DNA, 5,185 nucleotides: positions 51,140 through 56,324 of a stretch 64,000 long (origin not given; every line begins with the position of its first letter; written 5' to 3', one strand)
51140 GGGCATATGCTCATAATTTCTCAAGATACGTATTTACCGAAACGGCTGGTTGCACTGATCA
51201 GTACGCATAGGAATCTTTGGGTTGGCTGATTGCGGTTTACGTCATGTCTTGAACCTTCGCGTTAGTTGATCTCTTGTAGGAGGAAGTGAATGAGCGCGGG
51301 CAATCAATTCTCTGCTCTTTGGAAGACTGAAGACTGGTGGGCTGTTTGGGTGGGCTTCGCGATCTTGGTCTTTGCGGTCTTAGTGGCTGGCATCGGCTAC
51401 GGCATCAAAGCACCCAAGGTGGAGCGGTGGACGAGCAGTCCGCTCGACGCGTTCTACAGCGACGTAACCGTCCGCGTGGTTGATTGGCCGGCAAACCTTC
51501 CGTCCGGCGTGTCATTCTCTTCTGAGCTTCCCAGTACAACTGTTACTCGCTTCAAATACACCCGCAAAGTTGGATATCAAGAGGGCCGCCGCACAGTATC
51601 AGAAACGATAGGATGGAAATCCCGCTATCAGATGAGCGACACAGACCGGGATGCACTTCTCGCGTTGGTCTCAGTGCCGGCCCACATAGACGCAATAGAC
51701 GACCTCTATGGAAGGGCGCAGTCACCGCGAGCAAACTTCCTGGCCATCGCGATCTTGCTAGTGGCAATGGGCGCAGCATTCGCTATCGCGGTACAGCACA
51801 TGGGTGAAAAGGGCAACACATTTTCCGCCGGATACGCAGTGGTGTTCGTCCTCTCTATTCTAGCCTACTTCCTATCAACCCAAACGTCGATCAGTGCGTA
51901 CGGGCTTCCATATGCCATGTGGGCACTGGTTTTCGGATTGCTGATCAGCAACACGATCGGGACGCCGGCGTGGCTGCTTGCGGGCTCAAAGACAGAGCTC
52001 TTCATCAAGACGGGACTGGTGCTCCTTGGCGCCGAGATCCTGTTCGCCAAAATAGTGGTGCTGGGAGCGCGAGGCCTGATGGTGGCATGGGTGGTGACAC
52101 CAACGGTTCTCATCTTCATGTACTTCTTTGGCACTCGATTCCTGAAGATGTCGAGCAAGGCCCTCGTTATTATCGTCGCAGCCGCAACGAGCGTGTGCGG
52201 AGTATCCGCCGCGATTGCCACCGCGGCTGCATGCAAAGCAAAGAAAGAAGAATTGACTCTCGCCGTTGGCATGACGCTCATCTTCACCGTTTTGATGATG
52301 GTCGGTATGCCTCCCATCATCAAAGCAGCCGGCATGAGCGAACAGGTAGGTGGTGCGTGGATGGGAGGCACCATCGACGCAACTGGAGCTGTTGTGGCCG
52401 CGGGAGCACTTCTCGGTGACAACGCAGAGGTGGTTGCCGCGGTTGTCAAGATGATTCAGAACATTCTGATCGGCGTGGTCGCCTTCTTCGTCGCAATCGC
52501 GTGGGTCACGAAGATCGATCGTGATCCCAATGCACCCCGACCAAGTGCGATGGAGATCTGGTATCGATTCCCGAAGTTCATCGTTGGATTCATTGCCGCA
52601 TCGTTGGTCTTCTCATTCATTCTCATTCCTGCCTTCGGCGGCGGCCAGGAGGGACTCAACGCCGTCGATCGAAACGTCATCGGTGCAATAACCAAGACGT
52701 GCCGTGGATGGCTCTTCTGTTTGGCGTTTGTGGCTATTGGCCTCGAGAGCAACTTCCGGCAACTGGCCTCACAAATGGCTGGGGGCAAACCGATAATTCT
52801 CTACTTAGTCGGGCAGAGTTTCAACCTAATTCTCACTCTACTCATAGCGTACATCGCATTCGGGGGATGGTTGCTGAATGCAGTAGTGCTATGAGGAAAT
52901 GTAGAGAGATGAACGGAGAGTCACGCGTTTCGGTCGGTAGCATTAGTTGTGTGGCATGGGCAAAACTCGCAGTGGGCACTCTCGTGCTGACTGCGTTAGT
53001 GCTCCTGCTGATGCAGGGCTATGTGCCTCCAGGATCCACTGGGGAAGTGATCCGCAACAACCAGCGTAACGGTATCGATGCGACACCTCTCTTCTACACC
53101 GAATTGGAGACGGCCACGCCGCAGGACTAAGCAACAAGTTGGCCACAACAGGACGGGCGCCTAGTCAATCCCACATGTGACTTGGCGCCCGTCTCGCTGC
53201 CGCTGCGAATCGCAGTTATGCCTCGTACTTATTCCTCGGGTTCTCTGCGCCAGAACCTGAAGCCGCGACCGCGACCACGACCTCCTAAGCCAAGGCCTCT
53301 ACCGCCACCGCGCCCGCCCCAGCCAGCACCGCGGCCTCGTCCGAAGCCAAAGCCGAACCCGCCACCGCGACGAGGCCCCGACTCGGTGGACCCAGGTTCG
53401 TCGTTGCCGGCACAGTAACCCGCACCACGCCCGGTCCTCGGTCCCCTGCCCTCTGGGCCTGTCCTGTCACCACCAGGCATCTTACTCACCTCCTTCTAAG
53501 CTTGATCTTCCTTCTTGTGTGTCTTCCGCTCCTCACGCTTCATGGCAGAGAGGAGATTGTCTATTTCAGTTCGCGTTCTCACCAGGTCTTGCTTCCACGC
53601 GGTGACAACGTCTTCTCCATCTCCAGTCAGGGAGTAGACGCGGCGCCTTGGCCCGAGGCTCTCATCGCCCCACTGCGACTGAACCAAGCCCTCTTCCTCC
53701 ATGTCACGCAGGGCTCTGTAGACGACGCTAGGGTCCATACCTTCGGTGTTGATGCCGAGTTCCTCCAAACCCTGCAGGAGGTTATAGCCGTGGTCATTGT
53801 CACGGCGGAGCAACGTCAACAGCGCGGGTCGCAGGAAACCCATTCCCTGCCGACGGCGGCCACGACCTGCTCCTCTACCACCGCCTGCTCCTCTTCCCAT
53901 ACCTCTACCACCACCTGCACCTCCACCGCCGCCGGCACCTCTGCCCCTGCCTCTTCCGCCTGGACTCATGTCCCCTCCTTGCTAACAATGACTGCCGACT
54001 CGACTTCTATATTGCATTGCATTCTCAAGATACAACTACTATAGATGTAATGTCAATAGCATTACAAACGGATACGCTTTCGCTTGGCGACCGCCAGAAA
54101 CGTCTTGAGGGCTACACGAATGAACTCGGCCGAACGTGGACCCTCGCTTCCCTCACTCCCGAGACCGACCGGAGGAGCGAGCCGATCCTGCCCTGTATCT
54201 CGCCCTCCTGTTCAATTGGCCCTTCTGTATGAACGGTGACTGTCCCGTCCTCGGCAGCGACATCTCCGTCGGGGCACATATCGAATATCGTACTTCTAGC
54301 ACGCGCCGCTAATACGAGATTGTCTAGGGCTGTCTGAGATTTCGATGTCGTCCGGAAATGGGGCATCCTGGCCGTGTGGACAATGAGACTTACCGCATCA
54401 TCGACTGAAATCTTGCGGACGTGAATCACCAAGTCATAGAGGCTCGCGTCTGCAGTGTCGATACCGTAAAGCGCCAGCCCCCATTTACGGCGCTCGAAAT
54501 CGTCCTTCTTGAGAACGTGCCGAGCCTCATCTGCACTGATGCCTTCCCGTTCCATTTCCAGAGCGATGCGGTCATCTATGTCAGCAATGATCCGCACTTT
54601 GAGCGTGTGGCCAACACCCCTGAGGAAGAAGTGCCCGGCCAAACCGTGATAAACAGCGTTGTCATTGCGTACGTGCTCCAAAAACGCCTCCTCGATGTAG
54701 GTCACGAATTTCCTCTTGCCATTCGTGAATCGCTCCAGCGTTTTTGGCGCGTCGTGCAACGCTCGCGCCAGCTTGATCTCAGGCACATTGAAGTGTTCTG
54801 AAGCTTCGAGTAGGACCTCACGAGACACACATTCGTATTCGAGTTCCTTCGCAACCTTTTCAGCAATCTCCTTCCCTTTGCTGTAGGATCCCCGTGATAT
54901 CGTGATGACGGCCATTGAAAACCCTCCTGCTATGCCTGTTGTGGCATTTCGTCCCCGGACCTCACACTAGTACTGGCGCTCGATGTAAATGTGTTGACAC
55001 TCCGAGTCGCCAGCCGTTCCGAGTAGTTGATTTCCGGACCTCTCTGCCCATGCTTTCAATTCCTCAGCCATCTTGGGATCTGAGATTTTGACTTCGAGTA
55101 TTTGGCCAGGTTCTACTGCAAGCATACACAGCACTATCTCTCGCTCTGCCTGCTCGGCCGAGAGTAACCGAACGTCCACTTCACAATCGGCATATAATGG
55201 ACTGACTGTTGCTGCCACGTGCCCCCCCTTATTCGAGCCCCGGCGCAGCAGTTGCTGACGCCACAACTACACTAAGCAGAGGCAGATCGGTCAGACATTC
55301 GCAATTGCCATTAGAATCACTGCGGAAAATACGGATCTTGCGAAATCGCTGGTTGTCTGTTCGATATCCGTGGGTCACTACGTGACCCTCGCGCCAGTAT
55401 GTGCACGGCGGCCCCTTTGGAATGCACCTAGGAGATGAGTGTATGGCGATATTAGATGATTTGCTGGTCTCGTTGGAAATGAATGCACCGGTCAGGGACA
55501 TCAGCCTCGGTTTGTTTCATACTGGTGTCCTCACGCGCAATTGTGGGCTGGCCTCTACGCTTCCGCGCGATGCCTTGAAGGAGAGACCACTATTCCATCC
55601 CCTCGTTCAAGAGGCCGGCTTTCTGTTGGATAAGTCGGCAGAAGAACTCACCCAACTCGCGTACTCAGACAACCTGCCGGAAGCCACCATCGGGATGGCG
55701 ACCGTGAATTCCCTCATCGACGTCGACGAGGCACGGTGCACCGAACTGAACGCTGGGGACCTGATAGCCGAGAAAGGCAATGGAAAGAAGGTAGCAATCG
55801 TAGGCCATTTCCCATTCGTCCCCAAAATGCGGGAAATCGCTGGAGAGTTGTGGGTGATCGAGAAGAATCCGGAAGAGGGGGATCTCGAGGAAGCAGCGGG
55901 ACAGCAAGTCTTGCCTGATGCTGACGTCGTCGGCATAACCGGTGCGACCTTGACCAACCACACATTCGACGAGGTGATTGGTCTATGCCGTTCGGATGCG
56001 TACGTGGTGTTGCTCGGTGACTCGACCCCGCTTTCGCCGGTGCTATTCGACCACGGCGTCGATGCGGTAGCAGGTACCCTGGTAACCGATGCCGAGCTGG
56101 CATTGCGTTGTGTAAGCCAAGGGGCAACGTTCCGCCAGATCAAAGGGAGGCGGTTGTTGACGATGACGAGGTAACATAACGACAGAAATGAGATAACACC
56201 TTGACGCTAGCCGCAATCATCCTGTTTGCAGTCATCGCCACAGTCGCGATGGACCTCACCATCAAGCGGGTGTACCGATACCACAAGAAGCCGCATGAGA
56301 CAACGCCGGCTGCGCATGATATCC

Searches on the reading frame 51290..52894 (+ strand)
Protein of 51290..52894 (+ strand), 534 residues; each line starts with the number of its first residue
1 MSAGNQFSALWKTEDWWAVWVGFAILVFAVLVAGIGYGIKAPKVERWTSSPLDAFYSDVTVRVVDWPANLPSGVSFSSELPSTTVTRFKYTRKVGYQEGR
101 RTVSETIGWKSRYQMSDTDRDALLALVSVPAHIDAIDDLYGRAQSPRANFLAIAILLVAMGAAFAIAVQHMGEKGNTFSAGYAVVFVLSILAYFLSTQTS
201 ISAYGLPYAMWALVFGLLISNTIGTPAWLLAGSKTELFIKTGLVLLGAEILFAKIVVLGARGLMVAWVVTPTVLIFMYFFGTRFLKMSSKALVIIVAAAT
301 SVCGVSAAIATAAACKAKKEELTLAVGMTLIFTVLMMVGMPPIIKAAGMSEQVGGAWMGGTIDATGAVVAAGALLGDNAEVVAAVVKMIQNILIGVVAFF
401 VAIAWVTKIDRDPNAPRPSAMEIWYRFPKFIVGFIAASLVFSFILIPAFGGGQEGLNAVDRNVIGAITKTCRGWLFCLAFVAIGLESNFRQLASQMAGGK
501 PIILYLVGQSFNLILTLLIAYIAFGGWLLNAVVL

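Call 44: search_protein_families(library=pfam, proteins=[window:51290-52894:+], max_evalue=0.00001)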
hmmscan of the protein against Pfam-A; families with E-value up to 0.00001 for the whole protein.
window:51290-52894:+ (534 aa): 1 family
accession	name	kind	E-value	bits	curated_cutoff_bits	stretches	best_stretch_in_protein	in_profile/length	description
PF03601.19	Cons_hypoth698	-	1.5e-51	175.6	24.5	1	182-504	3-303/304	Conserved hypothetical protein 698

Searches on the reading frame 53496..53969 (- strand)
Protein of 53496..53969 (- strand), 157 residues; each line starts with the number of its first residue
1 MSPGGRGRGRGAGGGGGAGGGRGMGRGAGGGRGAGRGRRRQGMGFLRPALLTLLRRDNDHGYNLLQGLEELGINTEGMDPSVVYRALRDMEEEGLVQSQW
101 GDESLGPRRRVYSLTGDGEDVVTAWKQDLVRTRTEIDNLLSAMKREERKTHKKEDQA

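Call 44: search_protein_families(library=pfam, proteins=[window:53496-53969:-], max_evalue=0.00001)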
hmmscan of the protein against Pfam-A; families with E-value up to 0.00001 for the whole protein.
window:53496-53969:- (157 aa): 1 family
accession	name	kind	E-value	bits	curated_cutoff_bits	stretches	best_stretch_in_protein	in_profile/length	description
PF03551.20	PadR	-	1.4e-15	57.4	27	1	50-122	1-73/75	Transcriptional regulator PadR-like family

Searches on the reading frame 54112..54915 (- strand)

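Call 44: search_protein_families(library=pfam, proteins=[window:54112-54915:-], max_evalue=0.00001)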
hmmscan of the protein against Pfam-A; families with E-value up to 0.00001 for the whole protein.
window:54112-54915:- (267 aa): 1 family
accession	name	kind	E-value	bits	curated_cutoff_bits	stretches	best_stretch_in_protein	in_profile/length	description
PF13189.12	Cytidylate_kin2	-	1.8e-41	142.7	28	1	3-166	1-174/176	Cytidylate kinase-like family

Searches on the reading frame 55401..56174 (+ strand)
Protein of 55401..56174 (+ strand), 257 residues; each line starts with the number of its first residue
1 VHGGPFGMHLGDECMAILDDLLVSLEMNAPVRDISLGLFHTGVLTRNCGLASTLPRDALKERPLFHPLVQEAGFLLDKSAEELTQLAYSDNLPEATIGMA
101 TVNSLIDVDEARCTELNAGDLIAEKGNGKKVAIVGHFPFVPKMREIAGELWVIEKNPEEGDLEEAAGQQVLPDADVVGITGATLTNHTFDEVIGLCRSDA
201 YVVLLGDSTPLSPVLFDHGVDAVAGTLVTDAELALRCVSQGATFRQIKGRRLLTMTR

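Call 45: search_protein_families(library=pfam, proteins=[window:55401-56174:+], max_evalue=0.00001)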
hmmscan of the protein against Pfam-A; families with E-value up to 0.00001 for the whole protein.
window:55401-56174:+ (257 aa): 2 families
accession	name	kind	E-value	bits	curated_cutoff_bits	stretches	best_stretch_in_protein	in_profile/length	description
PF04016.18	DUF364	-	1.6e-39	135.3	23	1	120-251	4-141/147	Putative heavy-metal chelation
PF13938.11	DUF4213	-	6.8e-13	49.1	23.5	1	24-106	7-75/75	Putative heavy-metal chelation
